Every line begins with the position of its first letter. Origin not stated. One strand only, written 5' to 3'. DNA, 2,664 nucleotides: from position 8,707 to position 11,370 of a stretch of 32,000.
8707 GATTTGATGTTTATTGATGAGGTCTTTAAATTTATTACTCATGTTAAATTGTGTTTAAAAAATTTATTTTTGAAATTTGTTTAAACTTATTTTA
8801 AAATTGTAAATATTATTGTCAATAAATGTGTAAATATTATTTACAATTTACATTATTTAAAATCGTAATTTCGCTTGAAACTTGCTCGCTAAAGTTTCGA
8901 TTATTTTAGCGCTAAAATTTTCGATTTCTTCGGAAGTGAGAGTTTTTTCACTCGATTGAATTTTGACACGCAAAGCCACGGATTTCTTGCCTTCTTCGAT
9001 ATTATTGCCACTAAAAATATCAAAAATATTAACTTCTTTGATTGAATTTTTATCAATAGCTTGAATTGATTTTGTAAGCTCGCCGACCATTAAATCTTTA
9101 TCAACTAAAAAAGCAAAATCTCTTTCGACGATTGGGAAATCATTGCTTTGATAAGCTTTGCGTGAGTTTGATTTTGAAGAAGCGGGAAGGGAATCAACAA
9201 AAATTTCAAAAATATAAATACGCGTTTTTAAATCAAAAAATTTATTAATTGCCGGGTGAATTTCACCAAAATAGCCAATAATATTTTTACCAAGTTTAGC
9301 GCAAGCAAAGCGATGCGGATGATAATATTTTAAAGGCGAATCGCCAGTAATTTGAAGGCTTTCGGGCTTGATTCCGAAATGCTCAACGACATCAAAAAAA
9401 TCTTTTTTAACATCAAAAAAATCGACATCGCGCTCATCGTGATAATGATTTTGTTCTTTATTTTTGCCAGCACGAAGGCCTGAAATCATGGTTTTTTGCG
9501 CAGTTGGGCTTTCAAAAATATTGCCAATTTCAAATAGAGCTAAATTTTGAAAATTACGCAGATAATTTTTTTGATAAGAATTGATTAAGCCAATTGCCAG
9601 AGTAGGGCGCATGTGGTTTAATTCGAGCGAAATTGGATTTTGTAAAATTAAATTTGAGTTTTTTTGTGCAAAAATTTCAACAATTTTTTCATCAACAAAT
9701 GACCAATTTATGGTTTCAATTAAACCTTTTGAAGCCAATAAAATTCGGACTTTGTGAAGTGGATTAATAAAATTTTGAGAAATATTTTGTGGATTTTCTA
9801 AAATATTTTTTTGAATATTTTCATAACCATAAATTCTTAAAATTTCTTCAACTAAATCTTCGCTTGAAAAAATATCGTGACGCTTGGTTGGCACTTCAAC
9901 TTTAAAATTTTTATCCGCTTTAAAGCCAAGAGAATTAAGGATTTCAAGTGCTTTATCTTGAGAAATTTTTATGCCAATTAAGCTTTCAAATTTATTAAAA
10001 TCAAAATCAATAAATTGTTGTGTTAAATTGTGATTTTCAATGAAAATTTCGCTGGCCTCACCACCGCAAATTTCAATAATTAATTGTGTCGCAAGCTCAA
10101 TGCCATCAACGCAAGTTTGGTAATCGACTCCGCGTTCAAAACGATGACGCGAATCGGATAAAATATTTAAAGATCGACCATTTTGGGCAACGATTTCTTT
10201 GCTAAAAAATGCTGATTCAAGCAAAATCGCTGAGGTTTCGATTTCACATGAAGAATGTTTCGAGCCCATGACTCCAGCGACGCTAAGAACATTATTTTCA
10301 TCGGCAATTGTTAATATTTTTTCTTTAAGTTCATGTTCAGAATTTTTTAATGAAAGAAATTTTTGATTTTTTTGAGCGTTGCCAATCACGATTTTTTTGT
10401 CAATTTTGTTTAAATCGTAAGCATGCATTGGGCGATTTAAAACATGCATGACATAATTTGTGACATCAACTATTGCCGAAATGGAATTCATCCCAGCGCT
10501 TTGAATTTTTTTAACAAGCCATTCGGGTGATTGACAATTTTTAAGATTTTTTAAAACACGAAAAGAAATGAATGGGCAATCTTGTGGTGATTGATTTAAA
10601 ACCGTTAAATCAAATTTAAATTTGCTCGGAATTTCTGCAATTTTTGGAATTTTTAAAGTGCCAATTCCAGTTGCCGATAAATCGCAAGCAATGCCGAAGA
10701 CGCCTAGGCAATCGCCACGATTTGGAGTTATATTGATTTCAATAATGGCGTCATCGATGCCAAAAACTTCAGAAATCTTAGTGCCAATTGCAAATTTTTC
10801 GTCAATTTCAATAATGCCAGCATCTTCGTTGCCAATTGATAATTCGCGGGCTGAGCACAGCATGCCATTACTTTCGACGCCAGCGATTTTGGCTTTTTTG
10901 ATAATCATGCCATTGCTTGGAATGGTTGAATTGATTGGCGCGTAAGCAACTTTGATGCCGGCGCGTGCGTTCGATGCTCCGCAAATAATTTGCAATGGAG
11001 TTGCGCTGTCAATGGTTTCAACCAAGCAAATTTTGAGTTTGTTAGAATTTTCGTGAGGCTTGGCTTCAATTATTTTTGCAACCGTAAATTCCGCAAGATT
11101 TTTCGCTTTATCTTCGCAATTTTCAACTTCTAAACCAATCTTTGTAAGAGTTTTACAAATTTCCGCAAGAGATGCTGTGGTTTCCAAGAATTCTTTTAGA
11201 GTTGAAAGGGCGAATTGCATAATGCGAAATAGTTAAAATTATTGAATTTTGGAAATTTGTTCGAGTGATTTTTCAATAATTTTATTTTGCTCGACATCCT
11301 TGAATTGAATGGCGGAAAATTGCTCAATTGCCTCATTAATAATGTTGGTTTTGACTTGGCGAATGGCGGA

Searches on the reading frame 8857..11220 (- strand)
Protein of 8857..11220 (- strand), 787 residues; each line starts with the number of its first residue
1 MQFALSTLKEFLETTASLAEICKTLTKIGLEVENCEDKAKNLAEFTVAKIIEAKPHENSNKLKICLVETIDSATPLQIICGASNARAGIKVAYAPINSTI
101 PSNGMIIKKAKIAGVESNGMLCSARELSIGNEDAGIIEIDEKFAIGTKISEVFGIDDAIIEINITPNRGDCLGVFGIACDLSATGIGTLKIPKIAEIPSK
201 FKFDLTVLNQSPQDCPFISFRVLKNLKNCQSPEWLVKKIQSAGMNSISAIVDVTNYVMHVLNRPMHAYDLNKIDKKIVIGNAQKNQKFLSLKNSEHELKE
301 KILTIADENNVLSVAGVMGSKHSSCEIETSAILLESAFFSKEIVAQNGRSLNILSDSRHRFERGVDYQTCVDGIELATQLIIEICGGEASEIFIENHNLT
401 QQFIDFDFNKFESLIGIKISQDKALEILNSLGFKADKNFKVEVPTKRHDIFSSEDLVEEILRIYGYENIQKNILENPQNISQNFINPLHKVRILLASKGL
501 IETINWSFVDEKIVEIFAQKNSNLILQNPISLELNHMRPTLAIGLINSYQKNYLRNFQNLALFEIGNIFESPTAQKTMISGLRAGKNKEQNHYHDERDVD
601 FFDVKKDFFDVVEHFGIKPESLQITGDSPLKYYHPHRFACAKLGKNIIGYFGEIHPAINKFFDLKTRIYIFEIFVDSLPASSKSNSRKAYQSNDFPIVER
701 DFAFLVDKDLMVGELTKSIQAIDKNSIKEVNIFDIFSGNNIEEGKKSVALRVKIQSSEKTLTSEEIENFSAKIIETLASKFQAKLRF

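Call 43: list_cluster_members(proteins=[window:8857-11220:-, window:6607-7608:-, window:7605-7997:-, window:7984-8748:-])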
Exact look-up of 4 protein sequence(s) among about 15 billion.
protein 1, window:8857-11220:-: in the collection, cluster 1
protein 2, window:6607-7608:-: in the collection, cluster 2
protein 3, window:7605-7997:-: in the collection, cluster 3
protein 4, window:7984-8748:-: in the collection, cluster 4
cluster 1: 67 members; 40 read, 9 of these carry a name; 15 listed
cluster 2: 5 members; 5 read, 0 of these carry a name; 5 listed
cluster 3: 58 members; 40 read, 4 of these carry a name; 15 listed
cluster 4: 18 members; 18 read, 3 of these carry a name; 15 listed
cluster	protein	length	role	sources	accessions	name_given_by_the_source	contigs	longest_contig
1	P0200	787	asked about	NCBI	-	-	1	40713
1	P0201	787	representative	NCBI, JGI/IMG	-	phenylalanyl-tRNA synthetase beta chain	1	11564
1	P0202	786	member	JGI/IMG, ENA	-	phenylalanyl-tRNA synthetase beta chain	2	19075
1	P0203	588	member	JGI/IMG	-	phenylalanyl-tRNA synthetase beta chain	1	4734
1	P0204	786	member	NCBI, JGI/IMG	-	phenylalanyl-tRNA synthetase beta chain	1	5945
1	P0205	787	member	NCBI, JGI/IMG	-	phenylalanyl-tRNA synthetase beta chain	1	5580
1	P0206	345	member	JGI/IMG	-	phenylalanyl-tRNA synthetase beta chain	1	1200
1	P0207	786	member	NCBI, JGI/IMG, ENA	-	phenylalanyl-tRNA synthetase beta chain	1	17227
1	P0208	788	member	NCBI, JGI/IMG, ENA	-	phenylalanyl-tRNA synthetase beta chain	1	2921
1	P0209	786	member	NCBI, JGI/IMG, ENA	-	phenylalanyl-tRNA synthetase beta chain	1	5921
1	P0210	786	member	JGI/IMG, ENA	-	-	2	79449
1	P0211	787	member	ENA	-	-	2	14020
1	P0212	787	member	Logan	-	-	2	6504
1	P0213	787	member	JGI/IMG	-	-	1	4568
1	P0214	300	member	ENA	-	-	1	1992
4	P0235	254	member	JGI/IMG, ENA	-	transcriptional regulator with XRE-family HTH domain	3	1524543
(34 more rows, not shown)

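Call 45: find_encoding_contigs(protein=P0235, flank=6000, max_places=3)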
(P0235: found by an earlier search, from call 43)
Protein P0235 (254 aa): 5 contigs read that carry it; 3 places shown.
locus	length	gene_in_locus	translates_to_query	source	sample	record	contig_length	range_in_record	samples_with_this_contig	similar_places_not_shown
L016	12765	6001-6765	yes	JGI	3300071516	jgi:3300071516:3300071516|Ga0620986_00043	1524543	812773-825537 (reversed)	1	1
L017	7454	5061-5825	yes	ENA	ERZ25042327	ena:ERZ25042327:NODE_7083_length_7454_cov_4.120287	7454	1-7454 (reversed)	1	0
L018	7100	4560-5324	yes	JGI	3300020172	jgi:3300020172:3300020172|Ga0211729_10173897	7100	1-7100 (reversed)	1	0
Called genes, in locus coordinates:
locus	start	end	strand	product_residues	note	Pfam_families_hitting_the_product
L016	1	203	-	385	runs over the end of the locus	PF12796:Ank_2, PF13606:Ank_3 (faint), PF13857:Ank_5 (faint), PF00023:Ank (weak), PF13637:Ank_4, PF12796:Ank_2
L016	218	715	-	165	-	-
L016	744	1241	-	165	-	-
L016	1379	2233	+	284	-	PF00119:ATP-synt_A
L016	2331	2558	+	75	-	PF00137:ATP-synt_C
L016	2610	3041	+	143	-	PF02326:YMF19, PF00430:ATP-synt_B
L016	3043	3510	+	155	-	PF00430:ATP-synt_B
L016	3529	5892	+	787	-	PF01588:tRNA_bind, PF03483:B3_4, PF03484:B5, PF17759:tRNA_synthFbeta, PF03147:FDX-ACB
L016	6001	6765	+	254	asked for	PF01381:HTH_3, PF13274:SocA_Panacea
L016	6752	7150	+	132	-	-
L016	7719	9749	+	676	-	PF00662:Proton_antipo_N, PF00361:Proton_antipo_M, PF01010:Proton_antipo_C (weak)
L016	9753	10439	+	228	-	PF01613:Flavin_Reduct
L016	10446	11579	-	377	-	PF01757:Acyl_transf_3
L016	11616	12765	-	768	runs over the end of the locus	PF00580:UvrD-helicase, PF01443:Viral_helicase1 (faint), PF13245:AAA_19, PF13604:AAA_30 (faint), PF13087:AAA_12 (faint), PF13361:UvrD_C, PF13538:UvrD_C_2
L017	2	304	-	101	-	?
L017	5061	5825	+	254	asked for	PF01381:HTH_3, PF13274:SocA_Panacea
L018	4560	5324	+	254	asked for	PF01381:HTH_3, PF13274:SocA_Panacea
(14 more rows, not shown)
